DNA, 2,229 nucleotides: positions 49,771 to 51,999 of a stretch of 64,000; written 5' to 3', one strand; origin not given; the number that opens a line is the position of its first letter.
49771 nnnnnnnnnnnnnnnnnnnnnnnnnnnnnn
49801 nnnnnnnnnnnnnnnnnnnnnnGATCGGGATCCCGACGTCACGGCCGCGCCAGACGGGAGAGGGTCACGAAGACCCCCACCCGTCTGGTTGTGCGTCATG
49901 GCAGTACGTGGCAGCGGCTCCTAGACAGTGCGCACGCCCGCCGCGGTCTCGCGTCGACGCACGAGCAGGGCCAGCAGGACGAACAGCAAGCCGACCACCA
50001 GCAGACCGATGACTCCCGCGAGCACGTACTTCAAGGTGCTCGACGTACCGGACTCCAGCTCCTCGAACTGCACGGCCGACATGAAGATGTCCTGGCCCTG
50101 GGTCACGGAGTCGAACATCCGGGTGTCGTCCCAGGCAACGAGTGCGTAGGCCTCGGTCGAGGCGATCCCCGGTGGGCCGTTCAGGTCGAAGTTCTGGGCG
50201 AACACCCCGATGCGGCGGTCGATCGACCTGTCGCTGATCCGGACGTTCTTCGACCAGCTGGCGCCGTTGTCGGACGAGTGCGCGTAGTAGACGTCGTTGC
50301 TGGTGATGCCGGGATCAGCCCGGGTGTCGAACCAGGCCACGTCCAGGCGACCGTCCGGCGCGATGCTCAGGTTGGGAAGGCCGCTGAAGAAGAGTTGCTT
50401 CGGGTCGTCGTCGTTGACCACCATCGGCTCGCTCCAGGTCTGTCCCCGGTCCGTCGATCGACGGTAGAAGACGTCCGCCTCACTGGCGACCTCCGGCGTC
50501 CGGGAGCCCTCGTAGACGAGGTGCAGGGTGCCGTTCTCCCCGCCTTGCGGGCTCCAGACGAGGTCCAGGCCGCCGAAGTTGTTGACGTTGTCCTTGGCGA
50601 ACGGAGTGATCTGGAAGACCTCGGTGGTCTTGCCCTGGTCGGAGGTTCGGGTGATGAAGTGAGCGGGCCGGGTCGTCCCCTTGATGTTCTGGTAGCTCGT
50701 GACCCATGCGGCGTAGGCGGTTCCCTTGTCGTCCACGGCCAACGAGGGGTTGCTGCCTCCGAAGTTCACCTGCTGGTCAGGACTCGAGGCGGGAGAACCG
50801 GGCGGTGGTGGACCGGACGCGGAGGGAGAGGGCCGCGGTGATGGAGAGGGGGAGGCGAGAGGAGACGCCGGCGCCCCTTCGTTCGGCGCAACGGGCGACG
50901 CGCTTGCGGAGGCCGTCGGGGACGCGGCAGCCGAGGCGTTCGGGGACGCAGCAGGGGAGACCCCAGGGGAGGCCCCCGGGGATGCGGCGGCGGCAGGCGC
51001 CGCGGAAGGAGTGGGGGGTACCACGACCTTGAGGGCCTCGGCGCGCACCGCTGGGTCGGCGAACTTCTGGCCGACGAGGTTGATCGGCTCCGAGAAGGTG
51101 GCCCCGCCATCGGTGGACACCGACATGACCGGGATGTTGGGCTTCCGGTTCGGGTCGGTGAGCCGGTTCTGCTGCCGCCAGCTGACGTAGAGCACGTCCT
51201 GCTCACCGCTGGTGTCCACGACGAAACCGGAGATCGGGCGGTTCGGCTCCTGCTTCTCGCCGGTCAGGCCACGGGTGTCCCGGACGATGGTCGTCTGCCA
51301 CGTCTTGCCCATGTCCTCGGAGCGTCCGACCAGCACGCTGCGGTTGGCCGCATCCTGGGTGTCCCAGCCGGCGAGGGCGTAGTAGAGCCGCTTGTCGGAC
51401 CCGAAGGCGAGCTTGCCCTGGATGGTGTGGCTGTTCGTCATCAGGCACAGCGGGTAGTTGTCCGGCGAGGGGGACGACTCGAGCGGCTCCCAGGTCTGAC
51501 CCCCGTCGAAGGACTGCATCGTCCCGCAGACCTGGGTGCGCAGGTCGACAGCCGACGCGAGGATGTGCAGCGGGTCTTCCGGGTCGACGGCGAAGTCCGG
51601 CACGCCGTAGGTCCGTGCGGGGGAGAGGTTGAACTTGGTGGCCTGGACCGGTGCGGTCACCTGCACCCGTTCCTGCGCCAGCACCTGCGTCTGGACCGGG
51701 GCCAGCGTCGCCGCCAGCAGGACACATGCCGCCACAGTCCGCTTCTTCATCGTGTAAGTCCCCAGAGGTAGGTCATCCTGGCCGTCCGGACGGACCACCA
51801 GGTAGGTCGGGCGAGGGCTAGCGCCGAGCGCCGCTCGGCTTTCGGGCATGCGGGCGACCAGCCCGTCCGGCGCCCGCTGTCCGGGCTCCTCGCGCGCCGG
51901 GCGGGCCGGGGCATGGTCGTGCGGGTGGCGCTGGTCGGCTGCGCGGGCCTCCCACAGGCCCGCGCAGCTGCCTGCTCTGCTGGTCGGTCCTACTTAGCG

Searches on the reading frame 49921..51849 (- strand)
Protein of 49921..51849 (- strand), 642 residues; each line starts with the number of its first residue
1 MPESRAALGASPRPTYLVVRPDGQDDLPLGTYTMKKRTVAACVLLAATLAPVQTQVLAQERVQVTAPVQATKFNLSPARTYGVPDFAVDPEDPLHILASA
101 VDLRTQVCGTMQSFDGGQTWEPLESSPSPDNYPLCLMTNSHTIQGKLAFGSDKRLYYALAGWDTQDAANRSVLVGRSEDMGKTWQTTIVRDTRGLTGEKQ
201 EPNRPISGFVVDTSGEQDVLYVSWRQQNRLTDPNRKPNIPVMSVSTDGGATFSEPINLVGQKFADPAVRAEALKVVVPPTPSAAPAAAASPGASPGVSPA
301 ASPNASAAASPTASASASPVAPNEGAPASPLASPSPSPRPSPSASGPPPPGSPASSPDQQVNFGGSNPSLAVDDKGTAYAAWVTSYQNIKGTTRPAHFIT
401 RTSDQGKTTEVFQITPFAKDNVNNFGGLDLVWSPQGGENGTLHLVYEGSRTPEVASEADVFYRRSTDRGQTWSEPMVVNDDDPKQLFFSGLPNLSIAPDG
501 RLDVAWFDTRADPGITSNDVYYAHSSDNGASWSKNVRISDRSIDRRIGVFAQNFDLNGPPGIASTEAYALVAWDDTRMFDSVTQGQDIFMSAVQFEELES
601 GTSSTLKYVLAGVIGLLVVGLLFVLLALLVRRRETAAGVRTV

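Call 54: search_protein_families(library=pfam, proteins=[window:49921-51849:-], max_evalue=0.001)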
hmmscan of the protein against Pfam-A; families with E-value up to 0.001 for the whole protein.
window:49921-51849:- (642 aa): 4 families
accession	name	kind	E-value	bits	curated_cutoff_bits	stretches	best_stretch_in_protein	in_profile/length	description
PF13088.12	BNR_2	-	3.6e-13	49.9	31.4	2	76-256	46-202/277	BNR repeat-like domain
PF02012.26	BNR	-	6.9e-09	34.8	27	0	464-473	2-11/12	BNR/Asp-box repeat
PF15892.11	BNR_4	-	4.1e-08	33.4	27.3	0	494-535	155-196/272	BNR repeat-containing family member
PF21471.3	Reelin_subrepeat-B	-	7.5e-05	22.9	27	0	137-188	34-76/127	Reelin subrepeat B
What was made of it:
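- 49921..51849 (-): Recurrent neighbour and possible fourth component: secreted BNR/Asp-box propeller with a C-terminal TM anchor. Pfam BNR_2 3.6e-13 (call 54).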
